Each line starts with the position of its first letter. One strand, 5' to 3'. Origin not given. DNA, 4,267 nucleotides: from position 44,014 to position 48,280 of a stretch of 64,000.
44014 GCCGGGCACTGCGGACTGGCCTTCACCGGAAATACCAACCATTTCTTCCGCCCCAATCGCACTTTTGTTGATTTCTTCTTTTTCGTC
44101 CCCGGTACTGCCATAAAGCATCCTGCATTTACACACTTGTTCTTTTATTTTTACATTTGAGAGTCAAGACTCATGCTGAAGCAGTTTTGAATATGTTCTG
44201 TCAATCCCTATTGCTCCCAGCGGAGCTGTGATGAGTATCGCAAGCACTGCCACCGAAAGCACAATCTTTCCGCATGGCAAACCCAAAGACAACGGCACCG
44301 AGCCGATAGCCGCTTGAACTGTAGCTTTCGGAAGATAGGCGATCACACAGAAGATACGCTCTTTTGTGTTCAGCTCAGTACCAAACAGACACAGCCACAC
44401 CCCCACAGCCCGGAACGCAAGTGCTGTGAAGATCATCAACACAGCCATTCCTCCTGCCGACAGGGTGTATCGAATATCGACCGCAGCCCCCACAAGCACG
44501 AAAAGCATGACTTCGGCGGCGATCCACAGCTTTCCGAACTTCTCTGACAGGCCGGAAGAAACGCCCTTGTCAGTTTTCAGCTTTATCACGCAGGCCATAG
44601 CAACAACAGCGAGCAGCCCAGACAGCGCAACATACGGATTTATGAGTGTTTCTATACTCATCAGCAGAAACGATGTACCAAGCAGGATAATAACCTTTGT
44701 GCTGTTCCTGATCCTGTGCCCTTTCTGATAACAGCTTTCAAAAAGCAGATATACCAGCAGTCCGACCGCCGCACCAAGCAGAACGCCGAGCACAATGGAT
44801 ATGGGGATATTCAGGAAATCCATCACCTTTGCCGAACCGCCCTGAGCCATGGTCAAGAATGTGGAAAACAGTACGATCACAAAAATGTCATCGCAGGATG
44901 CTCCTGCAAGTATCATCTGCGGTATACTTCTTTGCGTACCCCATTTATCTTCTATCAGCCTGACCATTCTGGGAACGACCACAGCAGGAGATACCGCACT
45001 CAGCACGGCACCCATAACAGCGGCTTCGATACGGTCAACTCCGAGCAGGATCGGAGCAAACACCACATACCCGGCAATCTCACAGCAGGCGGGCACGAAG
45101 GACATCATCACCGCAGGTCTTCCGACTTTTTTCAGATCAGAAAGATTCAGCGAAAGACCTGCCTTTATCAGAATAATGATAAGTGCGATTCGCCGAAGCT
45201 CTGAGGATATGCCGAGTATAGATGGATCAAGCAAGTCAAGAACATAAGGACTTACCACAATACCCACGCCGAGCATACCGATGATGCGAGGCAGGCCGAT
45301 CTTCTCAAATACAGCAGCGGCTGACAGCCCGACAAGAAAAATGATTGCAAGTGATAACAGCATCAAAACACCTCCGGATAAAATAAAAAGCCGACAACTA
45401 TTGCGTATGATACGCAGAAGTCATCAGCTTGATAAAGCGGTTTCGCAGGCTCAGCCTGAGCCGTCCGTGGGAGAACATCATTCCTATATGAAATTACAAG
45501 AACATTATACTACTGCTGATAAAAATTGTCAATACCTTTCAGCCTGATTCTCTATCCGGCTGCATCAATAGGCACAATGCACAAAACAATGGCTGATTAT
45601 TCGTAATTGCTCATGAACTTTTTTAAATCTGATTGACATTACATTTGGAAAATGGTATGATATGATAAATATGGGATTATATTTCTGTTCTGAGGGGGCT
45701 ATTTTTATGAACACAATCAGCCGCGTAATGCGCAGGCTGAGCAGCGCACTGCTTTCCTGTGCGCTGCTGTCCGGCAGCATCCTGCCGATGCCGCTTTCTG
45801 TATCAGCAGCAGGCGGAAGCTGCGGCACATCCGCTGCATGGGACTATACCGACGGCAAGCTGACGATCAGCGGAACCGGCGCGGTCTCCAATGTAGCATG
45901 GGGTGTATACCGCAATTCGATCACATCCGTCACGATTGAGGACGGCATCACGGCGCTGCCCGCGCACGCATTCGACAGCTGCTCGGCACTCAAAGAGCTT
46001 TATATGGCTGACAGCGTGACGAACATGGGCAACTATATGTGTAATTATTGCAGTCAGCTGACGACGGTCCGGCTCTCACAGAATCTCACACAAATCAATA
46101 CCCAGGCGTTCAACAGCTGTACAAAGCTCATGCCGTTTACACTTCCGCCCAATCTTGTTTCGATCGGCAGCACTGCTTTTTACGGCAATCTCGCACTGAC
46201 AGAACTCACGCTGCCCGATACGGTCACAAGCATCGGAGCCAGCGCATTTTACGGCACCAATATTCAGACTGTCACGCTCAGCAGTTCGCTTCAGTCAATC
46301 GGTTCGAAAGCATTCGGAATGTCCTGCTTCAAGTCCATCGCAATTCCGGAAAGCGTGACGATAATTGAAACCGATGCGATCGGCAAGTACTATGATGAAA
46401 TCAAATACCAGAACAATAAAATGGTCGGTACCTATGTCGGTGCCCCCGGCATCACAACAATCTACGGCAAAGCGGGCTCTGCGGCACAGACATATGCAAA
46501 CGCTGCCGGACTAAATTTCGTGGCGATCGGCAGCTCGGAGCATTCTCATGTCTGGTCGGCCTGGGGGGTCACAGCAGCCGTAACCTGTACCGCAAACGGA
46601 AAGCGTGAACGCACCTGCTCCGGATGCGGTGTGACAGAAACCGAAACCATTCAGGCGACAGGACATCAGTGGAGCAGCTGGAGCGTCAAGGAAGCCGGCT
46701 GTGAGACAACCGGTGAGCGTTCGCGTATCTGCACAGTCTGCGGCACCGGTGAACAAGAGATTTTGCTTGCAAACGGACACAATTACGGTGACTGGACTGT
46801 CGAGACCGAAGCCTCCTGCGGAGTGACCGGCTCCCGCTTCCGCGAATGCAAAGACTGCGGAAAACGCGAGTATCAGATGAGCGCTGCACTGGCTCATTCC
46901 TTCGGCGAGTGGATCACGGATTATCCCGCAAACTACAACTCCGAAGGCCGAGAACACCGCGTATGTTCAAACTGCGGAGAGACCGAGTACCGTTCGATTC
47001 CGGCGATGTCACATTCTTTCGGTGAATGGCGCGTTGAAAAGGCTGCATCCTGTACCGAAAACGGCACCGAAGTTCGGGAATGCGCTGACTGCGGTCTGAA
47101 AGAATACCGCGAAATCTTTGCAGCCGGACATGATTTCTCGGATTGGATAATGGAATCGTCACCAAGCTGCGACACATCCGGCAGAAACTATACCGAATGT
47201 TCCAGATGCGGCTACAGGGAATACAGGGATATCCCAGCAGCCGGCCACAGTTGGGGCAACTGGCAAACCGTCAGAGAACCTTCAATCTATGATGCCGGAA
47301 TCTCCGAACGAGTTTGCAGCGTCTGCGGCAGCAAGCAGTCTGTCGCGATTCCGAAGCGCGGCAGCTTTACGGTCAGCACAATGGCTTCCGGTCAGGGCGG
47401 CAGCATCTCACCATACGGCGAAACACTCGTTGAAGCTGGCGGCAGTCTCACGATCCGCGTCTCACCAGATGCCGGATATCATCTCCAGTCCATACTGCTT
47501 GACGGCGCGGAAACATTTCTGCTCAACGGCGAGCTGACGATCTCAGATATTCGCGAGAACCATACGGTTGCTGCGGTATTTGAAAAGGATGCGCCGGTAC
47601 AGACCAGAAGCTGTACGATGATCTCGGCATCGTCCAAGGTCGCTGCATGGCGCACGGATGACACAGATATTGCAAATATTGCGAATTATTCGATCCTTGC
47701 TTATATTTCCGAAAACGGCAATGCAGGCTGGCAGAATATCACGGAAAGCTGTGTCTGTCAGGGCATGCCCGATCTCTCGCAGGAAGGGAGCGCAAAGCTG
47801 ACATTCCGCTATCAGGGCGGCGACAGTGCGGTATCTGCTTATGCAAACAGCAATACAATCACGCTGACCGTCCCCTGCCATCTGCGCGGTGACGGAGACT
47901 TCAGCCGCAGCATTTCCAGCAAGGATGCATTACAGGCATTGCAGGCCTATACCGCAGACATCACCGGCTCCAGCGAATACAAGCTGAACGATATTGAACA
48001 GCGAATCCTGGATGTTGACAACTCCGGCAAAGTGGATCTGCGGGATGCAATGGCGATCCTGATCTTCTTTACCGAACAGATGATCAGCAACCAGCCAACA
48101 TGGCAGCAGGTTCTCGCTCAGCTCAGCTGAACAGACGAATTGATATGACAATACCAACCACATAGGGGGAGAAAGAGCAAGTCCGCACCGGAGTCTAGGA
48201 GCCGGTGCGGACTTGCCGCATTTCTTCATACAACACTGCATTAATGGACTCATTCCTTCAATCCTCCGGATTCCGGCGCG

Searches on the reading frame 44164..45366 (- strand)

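Call 68: search_protein_families(library=pfam, proteins=[window:44164-45366:-], max_evalue=0.00001)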
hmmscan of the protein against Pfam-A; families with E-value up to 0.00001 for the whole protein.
window:44164-45366:- (400 aa): 1 family
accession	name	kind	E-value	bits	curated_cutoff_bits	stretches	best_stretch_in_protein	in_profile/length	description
PF00999.27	Na_H_Exchanger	-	9.2e-41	140.4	26.2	1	8-388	3-369/375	Sodium/hydrogen exchanger, transmembrane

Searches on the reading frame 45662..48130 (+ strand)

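Call 68: search_protein_families(library=pfam, proteins=[window:45662-48130:+], max_evalue=0.00001)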
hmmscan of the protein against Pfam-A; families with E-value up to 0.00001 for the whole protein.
window:45662-48130:+ (822 aa): 1 family
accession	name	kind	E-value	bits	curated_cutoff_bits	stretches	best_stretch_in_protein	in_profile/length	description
PF13306.12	LRR_5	-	2.4e-34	118.4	27.7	2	144-239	2-97/127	BspA type Leucine rich repeat region (6 copies)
